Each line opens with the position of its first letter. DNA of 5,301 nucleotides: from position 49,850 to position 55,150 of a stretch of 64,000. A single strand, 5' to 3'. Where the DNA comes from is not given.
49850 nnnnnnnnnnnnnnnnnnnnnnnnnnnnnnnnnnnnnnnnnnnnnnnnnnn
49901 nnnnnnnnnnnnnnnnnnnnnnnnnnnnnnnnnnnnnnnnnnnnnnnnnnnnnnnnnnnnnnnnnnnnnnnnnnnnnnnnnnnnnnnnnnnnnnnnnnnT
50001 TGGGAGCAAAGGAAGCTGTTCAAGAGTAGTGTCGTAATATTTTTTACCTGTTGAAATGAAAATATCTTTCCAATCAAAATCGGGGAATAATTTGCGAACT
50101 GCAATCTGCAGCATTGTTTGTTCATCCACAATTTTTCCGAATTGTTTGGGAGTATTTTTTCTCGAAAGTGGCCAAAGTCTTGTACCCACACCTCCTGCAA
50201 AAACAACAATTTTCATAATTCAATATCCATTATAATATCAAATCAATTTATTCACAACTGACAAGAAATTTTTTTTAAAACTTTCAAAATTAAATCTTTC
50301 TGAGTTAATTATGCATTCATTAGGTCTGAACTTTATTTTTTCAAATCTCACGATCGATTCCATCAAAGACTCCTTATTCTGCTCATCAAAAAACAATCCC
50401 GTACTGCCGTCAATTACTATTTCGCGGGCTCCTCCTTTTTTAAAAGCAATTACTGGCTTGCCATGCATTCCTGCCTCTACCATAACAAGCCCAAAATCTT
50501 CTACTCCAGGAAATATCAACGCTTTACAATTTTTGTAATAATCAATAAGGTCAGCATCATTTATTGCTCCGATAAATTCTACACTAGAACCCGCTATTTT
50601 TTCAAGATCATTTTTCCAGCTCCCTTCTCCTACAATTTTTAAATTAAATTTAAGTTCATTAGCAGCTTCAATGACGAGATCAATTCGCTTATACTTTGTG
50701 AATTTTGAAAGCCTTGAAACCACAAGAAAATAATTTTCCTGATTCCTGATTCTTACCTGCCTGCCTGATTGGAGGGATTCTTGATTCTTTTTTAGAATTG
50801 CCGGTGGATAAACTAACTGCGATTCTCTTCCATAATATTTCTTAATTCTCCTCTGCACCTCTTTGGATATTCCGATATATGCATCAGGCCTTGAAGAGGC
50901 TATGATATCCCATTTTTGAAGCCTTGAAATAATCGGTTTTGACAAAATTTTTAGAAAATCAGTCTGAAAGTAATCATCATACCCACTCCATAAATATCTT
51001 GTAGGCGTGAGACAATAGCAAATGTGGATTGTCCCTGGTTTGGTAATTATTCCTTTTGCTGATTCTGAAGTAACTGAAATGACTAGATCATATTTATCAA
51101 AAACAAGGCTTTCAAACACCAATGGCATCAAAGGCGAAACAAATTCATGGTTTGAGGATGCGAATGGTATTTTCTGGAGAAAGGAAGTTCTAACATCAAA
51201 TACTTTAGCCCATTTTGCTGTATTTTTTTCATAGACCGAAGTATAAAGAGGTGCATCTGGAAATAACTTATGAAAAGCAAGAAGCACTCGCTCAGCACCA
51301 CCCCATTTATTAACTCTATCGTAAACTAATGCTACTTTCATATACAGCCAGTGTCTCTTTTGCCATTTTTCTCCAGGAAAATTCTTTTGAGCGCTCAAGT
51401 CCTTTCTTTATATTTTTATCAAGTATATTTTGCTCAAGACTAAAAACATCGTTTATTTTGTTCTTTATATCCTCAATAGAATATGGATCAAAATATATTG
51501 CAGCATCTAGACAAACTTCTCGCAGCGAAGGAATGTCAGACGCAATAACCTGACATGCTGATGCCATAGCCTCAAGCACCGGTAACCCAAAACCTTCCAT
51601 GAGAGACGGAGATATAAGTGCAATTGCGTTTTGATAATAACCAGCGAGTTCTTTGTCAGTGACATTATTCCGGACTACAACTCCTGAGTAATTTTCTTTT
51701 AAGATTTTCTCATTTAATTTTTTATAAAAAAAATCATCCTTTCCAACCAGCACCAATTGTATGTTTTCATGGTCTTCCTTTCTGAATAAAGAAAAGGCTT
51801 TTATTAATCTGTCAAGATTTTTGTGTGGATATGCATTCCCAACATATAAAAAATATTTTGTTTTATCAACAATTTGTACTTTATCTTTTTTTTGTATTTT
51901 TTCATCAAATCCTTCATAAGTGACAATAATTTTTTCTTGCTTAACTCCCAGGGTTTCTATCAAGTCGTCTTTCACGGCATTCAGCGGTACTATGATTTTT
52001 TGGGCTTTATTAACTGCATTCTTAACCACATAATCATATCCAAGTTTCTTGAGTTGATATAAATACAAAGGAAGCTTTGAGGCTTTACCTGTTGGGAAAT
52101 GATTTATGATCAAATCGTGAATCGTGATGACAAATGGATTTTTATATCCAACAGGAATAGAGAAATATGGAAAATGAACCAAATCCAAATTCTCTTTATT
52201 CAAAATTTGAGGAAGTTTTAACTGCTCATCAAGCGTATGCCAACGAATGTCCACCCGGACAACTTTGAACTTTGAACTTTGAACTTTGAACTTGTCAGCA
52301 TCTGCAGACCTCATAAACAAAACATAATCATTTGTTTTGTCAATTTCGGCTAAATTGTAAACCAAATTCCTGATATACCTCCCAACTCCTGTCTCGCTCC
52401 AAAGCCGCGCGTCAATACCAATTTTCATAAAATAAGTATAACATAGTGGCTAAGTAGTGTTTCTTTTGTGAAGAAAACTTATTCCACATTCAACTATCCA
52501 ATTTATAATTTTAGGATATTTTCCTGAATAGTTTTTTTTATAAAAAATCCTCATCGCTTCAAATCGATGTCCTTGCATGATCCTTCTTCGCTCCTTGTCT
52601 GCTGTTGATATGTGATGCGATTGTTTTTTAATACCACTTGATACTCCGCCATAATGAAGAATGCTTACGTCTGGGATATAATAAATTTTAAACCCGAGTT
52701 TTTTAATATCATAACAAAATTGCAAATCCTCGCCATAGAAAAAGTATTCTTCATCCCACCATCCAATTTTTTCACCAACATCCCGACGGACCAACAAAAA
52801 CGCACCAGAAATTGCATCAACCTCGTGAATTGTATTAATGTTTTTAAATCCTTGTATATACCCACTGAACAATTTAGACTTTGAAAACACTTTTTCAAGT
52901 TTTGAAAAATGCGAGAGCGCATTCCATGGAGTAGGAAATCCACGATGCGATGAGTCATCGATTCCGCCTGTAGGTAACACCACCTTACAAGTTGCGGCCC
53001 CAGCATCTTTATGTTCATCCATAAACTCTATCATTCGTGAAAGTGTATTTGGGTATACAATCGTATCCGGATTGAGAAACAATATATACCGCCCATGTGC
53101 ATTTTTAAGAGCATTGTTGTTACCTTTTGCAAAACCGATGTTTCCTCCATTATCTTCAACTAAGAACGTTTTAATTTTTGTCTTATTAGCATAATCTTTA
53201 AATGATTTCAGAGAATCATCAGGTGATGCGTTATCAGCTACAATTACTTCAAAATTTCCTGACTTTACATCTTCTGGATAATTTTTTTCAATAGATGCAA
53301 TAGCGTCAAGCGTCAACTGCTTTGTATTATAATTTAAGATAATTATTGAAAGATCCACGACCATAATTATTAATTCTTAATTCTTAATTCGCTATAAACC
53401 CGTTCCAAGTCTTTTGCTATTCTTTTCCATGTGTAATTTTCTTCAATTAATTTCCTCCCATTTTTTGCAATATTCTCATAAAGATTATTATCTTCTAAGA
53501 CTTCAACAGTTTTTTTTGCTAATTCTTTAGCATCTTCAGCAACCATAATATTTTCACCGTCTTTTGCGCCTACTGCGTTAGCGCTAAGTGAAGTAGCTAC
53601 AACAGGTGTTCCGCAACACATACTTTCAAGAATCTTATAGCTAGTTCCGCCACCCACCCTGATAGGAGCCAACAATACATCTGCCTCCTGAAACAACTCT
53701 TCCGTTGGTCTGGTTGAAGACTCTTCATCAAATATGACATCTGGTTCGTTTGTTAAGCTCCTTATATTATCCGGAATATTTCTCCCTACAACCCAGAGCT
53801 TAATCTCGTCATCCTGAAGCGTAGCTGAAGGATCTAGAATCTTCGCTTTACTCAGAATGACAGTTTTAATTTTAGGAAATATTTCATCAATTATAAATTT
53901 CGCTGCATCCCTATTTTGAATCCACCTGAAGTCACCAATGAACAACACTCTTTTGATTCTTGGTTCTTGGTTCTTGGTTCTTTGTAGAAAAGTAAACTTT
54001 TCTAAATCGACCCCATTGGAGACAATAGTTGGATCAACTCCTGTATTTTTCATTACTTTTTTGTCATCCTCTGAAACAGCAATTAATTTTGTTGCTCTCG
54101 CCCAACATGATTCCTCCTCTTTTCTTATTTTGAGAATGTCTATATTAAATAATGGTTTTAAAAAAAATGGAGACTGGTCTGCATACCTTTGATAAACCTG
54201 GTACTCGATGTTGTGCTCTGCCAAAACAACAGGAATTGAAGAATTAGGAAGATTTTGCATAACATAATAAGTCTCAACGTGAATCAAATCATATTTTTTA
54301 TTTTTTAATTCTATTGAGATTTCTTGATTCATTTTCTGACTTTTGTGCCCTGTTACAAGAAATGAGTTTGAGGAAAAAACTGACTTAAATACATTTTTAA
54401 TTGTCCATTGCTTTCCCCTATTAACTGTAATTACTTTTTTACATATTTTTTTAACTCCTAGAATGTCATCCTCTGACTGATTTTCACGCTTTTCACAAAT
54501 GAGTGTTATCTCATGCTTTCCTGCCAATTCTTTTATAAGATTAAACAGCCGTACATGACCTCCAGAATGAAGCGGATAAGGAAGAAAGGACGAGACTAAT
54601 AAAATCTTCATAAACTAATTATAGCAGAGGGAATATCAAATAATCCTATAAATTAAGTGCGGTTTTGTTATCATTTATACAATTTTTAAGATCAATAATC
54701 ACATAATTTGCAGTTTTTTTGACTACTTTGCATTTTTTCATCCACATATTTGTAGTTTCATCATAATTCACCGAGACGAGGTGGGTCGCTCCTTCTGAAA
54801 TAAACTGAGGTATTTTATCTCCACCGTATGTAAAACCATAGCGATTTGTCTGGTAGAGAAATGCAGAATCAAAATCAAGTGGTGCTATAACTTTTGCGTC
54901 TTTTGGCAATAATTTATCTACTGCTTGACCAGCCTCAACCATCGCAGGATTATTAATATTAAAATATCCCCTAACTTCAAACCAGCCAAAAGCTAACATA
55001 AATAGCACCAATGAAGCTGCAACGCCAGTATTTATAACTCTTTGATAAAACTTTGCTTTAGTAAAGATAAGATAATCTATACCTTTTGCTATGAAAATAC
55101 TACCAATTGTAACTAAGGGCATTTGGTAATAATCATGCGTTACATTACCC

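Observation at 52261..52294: Heptanucleotide microsatellite (AACTTTG)x4 inside a GT4 glycosyltransferase ORF: potential slipped-strand phase-variation switch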

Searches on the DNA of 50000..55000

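Call 79: search_rna_families(source=window, start=50000, end=55000, threshold=evalue, max_evalue=1)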
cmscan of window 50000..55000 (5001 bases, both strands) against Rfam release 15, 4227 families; matches with E-value up to 1: 0.
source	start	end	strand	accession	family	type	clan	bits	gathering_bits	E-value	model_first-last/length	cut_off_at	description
